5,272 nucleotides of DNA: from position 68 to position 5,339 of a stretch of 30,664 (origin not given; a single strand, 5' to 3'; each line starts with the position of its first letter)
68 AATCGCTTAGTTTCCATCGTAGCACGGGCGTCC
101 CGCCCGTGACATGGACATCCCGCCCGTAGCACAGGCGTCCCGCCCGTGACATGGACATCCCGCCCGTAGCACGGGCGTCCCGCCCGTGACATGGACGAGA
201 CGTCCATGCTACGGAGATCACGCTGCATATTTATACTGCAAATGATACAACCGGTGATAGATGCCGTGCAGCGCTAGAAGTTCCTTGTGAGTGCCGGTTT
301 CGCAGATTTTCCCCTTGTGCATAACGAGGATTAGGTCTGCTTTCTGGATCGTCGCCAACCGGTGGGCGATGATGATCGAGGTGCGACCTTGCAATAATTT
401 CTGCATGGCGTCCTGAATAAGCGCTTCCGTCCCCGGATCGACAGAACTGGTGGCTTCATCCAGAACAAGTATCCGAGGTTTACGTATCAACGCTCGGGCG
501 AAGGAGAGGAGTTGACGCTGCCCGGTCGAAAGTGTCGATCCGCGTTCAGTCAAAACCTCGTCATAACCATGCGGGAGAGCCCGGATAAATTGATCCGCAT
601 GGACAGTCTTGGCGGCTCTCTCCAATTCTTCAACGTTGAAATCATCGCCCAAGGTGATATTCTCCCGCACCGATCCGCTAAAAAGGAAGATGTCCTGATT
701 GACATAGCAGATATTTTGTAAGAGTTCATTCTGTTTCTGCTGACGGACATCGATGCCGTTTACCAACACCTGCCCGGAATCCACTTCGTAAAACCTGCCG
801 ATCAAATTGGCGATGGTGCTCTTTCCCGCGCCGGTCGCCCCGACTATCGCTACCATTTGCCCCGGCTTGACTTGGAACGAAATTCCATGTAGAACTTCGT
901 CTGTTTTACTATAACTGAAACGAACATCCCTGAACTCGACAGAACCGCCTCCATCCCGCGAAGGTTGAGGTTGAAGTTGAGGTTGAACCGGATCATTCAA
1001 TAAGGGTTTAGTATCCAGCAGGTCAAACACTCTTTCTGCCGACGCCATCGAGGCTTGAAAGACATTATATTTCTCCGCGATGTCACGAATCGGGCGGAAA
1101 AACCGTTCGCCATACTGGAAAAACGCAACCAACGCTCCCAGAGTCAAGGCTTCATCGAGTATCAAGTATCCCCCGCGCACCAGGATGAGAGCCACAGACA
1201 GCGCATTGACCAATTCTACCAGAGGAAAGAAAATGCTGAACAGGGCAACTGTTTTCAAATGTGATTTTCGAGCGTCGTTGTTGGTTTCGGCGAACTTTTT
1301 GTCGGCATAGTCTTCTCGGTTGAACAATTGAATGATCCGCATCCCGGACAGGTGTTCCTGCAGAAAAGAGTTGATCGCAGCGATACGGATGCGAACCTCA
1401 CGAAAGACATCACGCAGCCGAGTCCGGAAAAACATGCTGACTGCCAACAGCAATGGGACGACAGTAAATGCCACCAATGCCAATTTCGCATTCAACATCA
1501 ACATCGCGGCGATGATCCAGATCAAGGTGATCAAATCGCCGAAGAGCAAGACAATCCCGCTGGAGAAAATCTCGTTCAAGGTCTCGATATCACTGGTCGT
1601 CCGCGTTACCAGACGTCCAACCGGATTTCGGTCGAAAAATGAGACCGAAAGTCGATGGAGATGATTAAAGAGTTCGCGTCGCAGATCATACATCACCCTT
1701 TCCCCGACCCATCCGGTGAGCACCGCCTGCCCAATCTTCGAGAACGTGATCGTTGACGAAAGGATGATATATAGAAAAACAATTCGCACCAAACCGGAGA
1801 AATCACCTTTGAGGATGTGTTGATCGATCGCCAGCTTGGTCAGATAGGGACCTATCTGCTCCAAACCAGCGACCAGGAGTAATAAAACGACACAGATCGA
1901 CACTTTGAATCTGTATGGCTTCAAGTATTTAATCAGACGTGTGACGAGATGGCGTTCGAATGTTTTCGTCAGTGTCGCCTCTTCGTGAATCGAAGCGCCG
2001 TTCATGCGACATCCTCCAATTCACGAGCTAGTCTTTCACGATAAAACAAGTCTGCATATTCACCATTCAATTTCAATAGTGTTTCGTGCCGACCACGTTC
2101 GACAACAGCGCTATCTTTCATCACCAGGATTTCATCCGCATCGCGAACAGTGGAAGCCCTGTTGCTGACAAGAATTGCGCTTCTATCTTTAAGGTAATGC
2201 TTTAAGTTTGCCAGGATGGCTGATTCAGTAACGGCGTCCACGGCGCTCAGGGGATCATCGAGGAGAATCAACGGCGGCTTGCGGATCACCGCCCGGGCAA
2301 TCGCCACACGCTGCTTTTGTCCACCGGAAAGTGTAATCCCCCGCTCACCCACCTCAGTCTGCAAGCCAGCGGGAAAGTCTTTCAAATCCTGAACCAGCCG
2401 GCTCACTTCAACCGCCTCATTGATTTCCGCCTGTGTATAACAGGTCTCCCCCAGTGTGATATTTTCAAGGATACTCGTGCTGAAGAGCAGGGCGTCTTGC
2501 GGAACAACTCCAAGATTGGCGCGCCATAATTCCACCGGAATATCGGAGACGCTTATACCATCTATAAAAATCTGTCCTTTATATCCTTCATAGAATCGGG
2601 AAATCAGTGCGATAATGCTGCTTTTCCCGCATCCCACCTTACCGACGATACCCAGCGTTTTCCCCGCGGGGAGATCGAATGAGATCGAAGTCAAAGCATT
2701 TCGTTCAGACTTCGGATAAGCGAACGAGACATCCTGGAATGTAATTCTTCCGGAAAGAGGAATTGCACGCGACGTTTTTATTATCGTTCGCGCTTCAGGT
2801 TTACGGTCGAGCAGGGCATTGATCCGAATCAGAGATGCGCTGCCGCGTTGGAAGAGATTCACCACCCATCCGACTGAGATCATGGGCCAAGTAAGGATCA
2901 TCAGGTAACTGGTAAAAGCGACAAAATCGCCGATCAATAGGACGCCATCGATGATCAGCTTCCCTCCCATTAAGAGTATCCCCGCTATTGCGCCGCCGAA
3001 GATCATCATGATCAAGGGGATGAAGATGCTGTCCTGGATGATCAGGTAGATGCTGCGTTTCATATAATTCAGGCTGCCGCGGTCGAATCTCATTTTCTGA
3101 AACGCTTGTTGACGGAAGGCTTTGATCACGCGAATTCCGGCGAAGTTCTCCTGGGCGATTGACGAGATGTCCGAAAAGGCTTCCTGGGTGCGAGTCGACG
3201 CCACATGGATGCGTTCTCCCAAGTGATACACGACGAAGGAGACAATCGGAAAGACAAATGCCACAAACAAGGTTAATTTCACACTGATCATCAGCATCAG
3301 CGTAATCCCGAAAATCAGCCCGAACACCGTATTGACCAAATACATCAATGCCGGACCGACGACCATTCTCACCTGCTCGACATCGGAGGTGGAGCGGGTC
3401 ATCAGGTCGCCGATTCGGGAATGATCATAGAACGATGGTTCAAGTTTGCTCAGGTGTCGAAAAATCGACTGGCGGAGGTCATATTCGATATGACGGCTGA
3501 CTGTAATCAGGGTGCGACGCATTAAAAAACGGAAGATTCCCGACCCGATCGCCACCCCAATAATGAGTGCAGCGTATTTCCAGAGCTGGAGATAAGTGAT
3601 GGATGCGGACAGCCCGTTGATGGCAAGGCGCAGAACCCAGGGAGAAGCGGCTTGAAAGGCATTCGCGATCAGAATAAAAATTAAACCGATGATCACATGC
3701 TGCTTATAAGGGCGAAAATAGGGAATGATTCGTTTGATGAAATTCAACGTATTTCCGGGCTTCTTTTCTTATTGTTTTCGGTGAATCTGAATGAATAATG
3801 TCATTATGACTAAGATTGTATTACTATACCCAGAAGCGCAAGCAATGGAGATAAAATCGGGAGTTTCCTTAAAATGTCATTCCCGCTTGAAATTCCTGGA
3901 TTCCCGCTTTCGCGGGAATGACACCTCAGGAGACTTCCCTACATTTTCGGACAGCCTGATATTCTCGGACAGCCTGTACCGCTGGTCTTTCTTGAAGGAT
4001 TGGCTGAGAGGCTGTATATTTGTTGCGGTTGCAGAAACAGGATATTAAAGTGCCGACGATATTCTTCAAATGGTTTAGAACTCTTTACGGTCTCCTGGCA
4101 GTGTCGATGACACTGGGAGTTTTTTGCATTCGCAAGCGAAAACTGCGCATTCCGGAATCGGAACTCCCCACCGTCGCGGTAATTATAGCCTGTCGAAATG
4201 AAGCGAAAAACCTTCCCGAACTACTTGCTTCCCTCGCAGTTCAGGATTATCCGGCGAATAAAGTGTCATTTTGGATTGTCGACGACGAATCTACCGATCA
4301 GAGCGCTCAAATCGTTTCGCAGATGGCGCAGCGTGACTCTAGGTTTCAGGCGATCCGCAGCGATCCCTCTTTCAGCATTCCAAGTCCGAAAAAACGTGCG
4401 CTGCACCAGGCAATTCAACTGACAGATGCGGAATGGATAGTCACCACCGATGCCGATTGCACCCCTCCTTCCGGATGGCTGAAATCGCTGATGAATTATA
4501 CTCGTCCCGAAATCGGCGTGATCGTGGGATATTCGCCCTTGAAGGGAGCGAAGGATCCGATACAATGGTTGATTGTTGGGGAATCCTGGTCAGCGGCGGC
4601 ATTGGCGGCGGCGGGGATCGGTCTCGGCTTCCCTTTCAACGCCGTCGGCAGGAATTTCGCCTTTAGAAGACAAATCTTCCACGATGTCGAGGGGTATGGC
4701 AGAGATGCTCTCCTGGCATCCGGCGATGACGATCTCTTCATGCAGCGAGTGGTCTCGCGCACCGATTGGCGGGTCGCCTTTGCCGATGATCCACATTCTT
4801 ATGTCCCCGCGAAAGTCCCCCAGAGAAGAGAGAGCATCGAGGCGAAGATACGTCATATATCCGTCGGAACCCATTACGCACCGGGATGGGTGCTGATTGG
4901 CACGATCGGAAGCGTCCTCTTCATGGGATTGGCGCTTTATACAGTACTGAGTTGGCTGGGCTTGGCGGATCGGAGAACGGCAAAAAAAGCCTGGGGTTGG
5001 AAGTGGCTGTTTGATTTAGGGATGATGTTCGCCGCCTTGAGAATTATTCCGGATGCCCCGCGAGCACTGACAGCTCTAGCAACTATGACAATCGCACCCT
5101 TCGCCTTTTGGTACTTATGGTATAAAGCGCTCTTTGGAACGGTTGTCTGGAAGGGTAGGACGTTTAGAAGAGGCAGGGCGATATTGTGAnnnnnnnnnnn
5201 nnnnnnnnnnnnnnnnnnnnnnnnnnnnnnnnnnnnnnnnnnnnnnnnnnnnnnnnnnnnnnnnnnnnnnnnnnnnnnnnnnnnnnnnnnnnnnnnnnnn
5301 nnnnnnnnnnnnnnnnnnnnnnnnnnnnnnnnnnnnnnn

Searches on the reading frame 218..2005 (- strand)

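Call 7: search_protein_families(library=pfam, proteins=[window:218-2005:-])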
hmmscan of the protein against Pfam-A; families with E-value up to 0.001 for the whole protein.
window:218-2005:- (595 aa): 4 families
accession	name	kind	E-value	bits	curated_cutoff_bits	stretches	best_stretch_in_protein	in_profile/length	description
PF00664.28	ABC_membrane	-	5.9e-51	174.2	28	1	36-303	2-271/274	ABC transporter transmembrane region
PF00005.33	ABC_tran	-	1.9e-32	113.1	25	1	372-520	1-137/137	ABC transporter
PF02463.25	SMC_N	-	3.1e-05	24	40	0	409-562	107-211/220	RecF/RecN/SMC N terminal domain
PF13401.12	AAA_22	-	6.3e-05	23.7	27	1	382-520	5-95/130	AAA domain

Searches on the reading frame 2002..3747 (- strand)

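Call 7: search_protein_families(library=pfam, proteins=[window:2002-3747:-])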
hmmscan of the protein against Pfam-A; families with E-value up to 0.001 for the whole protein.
window:2002-3747:- (581 aa): 3 families
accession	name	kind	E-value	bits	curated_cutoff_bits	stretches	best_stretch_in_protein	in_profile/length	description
PF00664.28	ABC_membrane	-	3.5e-47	161.8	28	1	18-289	1-274/274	ABC transporter transmembrane region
PF00005.33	ABC_tran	-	7.5e-31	108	25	1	352-500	1-136/137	ABC transporter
PF02463.25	SMC_N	-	4.9e-06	26.6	40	0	441-544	122-212/220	RecF/RecN/SMC N terminal domain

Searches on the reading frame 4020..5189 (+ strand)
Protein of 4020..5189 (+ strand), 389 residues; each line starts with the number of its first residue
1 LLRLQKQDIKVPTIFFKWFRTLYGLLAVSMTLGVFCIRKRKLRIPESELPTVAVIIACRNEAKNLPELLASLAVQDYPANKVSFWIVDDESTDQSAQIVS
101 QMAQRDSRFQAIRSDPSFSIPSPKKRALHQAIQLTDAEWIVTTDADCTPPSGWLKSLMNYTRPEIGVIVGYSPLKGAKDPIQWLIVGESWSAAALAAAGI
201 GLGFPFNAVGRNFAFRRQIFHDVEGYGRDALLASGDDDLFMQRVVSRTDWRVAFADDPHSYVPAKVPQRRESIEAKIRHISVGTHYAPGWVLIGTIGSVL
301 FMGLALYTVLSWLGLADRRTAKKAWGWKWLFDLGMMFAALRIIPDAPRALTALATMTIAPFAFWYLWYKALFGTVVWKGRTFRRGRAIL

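Call 7: search_protein_families(library=pfam, proteins=[window:4020-5189:+])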
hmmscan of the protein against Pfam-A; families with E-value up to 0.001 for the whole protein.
window:4020-5189:+ (389 aa): 5 families
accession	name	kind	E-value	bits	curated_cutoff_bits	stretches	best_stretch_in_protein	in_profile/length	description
PF00535.33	Glycos_transf_2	-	4.2e-19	69.5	23.3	1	54-171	2-114/168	Glycosyl transferase family 2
PF13641.12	Glyco_tranf_2_3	-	4.5e-14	53.5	27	1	50-258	1-207/230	Glycosyltransferase like family 2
PF13506.12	Glyco_transf_21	-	1.8e-07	31.3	21.7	1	119-260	13-152/174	Glycosyl transferase family 21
PF13704.12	Glyco_tranf_2_4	-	9.8e-06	26.4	27.5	1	59-146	1-81/98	Glycosyl transferase family 2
PF13632.12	Glyco_trans_2_3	-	3.5e-05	24.2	27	1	139-373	1-195/198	Glycosyl transferase family group 2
